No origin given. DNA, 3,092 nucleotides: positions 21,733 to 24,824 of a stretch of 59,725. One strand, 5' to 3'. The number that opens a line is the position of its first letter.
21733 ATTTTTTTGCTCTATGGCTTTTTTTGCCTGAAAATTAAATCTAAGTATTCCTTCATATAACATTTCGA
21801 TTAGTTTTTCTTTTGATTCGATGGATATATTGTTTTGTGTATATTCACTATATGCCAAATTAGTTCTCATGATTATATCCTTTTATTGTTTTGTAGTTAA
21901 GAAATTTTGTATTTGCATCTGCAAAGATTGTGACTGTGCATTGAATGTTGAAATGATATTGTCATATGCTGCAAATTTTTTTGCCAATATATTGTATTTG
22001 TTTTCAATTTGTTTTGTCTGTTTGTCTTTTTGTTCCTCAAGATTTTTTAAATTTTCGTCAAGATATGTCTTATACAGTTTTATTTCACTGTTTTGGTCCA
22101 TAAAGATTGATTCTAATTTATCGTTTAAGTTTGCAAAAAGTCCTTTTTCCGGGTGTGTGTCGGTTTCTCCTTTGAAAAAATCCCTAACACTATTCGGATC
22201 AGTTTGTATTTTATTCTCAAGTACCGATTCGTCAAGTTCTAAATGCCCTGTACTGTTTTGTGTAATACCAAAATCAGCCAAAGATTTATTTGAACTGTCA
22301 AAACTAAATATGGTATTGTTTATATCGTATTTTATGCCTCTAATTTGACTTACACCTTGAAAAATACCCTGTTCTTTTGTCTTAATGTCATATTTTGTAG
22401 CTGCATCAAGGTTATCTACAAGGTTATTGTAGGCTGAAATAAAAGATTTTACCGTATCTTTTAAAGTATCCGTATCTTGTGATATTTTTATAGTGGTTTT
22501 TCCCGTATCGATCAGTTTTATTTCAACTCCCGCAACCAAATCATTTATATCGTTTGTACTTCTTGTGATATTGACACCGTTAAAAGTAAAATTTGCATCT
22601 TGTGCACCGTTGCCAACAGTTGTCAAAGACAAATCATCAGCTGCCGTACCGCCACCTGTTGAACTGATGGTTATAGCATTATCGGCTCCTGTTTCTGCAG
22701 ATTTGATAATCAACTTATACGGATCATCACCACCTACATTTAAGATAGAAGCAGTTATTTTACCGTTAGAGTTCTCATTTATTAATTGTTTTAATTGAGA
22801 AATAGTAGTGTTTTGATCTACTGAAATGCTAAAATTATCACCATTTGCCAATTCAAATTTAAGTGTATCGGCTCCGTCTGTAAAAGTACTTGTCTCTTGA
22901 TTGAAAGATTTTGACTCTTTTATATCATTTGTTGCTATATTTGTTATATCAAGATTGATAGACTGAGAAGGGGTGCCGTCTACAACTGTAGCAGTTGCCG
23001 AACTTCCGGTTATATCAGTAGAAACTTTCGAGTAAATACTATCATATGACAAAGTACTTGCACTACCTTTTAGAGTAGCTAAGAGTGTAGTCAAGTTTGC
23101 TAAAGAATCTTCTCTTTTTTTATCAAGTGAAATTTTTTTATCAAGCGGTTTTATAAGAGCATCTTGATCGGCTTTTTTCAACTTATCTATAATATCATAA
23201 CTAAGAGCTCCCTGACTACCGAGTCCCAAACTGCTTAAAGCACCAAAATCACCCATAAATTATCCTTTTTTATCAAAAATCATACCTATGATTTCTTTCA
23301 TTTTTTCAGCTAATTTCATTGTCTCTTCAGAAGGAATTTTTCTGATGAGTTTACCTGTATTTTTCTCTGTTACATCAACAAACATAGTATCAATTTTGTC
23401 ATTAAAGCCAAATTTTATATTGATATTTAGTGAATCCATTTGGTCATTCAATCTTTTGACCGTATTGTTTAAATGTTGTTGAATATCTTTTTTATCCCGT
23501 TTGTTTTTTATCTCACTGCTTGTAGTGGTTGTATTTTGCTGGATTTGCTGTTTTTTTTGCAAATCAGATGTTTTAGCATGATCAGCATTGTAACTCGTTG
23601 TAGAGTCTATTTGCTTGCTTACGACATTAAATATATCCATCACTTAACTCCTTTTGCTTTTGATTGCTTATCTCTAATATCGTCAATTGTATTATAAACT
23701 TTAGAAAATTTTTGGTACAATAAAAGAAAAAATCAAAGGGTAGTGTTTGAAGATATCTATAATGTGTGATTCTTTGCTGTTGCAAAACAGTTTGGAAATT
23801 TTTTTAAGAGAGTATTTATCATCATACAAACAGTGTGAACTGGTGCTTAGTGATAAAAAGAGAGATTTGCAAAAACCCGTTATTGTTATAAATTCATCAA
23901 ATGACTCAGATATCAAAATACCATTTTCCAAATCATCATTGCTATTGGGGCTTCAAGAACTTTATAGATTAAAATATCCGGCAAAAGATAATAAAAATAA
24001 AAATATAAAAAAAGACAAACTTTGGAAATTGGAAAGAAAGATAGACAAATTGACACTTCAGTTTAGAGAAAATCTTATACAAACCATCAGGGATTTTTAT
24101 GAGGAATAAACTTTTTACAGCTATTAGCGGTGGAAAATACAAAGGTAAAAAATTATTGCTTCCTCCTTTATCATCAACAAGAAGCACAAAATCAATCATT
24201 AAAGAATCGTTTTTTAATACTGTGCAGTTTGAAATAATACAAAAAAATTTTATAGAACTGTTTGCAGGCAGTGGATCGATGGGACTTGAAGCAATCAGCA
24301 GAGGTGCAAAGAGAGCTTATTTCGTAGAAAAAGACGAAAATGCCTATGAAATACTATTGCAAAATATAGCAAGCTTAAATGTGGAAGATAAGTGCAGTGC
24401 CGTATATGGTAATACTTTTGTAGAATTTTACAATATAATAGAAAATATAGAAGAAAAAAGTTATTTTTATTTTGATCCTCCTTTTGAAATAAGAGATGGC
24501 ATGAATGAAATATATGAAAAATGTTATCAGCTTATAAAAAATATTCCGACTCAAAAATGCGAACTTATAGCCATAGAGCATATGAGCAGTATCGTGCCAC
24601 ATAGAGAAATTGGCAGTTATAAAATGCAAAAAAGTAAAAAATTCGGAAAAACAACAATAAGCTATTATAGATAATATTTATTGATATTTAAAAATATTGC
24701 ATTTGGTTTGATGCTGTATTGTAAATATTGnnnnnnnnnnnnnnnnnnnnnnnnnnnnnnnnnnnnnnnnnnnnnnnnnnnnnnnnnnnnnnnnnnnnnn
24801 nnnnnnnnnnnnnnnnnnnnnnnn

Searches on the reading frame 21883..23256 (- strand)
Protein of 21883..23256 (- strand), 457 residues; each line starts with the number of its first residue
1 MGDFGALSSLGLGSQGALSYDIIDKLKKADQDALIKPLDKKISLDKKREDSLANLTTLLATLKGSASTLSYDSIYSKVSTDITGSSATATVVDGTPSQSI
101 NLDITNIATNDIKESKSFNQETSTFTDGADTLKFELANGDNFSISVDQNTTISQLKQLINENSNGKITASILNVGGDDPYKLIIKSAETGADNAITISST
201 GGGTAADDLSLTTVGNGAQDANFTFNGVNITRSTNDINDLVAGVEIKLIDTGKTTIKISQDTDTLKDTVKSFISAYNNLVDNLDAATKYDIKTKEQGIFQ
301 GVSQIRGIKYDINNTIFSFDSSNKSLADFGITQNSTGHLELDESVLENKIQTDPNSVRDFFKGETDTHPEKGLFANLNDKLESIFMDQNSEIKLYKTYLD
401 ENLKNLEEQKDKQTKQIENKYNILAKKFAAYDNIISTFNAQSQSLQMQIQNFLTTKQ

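Call 5: search_protein_families(library=ncbifam, proteins=[window:21883-23256:-], max_evalue=0.001)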
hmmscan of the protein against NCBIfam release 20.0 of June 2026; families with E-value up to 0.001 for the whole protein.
window:21883-23256:- (457 aa): 7 families
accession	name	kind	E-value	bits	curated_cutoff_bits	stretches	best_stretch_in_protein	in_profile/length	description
NF009400.1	PRK12765.1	equivalog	1.4e-111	373.9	448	3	4-200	3-202/596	flagellar filament capping protein FliD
NF006282.1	PRK08453.1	equivalog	7.6e-97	325.4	500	2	217-446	432-673/673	flagellar filament capping protein FliD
NF005955.1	PRK08032.1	equivalog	3.2e-49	168.2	387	1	6-449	3-464/465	flagellar filament capping protein FliD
NF005833.0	PRK07737.1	equivalog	5.8e-33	114.7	444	2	21-287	16-295/501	flagellar hook-associated protein 2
NF005281.0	PRK06798.1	equivalog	1.7e-25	89.9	375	1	85-441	93-433/440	flagellar hook-associated protein 2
NF005188.0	PRK06664.1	equivalog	7.3e-25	87.4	469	2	217-448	389-654/661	flagellar hook-associated protein FliD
NF006435.1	PRK08724.1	equivalog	3.1e-11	42.8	580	1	213-444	432-666/672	flagellar filament capping protein FliD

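Call 6: search_protein_families(library=pfam, proteins=[window:21883-23256:-], max_evalue=0.001)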
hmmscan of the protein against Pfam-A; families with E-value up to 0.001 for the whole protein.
window:21883-23256:- (457 aa): 2 families
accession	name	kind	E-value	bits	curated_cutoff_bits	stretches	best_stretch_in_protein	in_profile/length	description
PF07195.17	FliD_C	-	1.1e-47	162.9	25.4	1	218-439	1-235/236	Flagellar hook-associated protein 2 C-terminus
PF02465.23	FliD_N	-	5.8e-08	33.7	24.8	1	21-111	7-97/97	Flagellar hook-associated protein 2 N-terminus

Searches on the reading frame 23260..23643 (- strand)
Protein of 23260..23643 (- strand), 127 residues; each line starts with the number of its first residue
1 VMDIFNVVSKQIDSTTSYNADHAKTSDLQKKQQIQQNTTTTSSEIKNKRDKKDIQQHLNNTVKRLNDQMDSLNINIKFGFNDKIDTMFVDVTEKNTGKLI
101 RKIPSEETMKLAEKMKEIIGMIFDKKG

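Call 5: search_protein_families(library=ncbifam, proteins=[window:23260-23643:-], max_evalue=0.001)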
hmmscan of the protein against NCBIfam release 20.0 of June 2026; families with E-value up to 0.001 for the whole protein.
window:23260-23643:- (127 aa): 3 families
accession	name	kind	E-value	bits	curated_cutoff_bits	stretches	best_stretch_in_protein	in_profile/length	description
NF006281.0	PRK08452.1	equivalog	6e-36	123.4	117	1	4-127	1-124/124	flagella length regulator FlaG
NF005834.1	PRK07738.1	equivalog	1e-14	55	107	1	15-126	6-116/117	flagellar protein FlaG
NF006465.1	PRK08868.1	equivalog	2.6e-08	34.4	154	1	10-115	24-128/134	flagellar protein FlaG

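Call 6: search_protein_families(library=pfam, proteins=[window:23260-23643:-], max_evalue=0.001)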
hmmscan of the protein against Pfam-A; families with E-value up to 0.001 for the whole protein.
window:23260-23643:- (127 aa): 1 family
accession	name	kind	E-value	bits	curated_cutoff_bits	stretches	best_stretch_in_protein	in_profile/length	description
PF03646.20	FlaG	-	1.8e-22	79.8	23.8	1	29-125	6-101/101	FlaG protein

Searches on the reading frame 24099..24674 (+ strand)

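Call 5: search_protein_families(library=ncbifam, proteins=[window:24099-24674:+], max_evalue=0.001)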
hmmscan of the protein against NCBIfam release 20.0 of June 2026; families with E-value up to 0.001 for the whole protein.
window:24099-24674:+ (191 aa): 3 families
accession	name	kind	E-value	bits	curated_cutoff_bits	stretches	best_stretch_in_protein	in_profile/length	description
TIGR00095.1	TIGR00095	equivalog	1.1e-42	145.9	117.5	1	8-191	13-192/194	16S rRNA (guanine(966)-N(2))-methyltransferase RsmD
NF008157.0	PRK10909.1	equivalog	4.4e-17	62.6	302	1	9-134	15-134/199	16S rRNA (guanine(966)-N(2))-methyltransferase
TIGR02469.1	CbiT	equivalog_domain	0.00017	21.8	78.3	1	30-97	3-70/124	precorrin-6Y C5,15-methyltransferase (decarboxylating) subunit CbiT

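Call 6: search_protein_families(library=pfam, proteins=[window:24099-24674:+], max_evalue=0.001)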
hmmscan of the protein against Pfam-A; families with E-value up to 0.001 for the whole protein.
window:24099-24674:+ (191 aa): 2 families
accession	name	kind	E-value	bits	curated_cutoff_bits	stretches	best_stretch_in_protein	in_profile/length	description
PF03602.21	Cons_hypoth95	-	1.1e-40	139.6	24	1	9-190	3-181/182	Conserved hypothetical protein 95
PF02475.24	TRM5-TYW2_MTfase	-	0.0007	20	28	0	51-105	40-95/164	TRM5/TYW2 methyltransferase domain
